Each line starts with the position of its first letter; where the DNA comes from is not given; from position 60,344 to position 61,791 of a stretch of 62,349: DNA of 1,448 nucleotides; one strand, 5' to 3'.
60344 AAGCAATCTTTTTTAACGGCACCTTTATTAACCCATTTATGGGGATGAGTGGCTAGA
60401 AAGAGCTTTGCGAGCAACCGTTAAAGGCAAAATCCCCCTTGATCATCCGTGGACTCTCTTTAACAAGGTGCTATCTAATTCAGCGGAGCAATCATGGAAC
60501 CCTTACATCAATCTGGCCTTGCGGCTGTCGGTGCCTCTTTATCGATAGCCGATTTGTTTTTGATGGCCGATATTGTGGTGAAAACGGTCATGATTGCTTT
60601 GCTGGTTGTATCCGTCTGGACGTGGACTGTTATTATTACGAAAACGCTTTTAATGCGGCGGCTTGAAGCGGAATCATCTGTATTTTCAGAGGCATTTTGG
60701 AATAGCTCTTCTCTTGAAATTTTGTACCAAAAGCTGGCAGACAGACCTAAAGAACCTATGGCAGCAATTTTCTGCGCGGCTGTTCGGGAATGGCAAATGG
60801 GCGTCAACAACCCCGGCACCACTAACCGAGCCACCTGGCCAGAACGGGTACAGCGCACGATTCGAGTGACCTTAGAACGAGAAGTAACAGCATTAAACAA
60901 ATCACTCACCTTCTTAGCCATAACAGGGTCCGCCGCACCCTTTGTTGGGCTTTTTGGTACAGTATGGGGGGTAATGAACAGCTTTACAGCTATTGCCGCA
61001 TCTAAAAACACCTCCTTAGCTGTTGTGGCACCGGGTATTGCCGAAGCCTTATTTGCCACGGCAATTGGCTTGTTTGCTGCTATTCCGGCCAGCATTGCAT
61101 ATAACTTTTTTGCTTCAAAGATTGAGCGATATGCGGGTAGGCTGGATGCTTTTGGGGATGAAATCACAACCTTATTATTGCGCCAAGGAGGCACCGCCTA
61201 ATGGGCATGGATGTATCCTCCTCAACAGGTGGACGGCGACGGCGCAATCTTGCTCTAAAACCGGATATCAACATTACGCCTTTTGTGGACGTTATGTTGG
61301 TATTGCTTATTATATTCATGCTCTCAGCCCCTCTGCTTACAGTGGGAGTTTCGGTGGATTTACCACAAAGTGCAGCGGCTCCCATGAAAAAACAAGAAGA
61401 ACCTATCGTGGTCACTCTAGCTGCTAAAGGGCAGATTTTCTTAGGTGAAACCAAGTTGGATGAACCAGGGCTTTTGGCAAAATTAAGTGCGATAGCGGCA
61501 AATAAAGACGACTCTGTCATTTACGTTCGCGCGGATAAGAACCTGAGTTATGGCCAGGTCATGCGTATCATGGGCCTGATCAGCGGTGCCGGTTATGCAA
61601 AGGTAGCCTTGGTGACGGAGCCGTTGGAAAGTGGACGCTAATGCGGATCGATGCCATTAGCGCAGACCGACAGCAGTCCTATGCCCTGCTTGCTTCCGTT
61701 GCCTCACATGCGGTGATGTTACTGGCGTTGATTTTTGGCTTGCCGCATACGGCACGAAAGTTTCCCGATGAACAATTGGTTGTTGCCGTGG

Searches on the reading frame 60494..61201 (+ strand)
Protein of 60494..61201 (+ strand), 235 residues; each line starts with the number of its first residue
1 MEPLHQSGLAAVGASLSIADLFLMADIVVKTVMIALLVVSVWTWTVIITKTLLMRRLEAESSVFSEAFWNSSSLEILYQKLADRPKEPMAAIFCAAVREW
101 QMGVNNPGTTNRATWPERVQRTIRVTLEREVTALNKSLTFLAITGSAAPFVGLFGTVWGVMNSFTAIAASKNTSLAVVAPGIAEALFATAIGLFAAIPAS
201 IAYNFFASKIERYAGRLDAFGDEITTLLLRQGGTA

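Call 76: search_protein_families(library=pfam, proteins=[window:60494-61201:+], max_evalue=0.00001)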
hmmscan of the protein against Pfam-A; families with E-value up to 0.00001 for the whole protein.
window:60494-61201:+ (235 aa): 1 family
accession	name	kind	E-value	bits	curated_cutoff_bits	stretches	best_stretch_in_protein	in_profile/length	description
PF01618.21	MotA_ExbB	-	2.2e-36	124.8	22.9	1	86-217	3-125/127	MotA/TolQ/ExbB proton channel family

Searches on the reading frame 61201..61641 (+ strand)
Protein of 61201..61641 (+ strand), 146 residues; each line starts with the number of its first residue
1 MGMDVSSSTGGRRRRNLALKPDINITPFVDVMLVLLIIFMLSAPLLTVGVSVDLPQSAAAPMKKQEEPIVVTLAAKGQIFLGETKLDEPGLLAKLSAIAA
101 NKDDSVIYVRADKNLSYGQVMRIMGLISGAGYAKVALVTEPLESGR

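Call 76: search_protein_families(library=pfam, proteins=[window:61201-61641:+], max_evalue=0.00001)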
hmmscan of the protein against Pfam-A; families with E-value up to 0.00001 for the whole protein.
window:61201-61641:+ (146 aa): 1 family
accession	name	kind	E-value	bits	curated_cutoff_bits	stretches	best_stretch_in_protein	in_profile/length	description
PF02472.21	ExbD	-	3.4e-31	108.4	25.4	1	20-141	5-127/128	Biopolymer transport protein ExbD/TolR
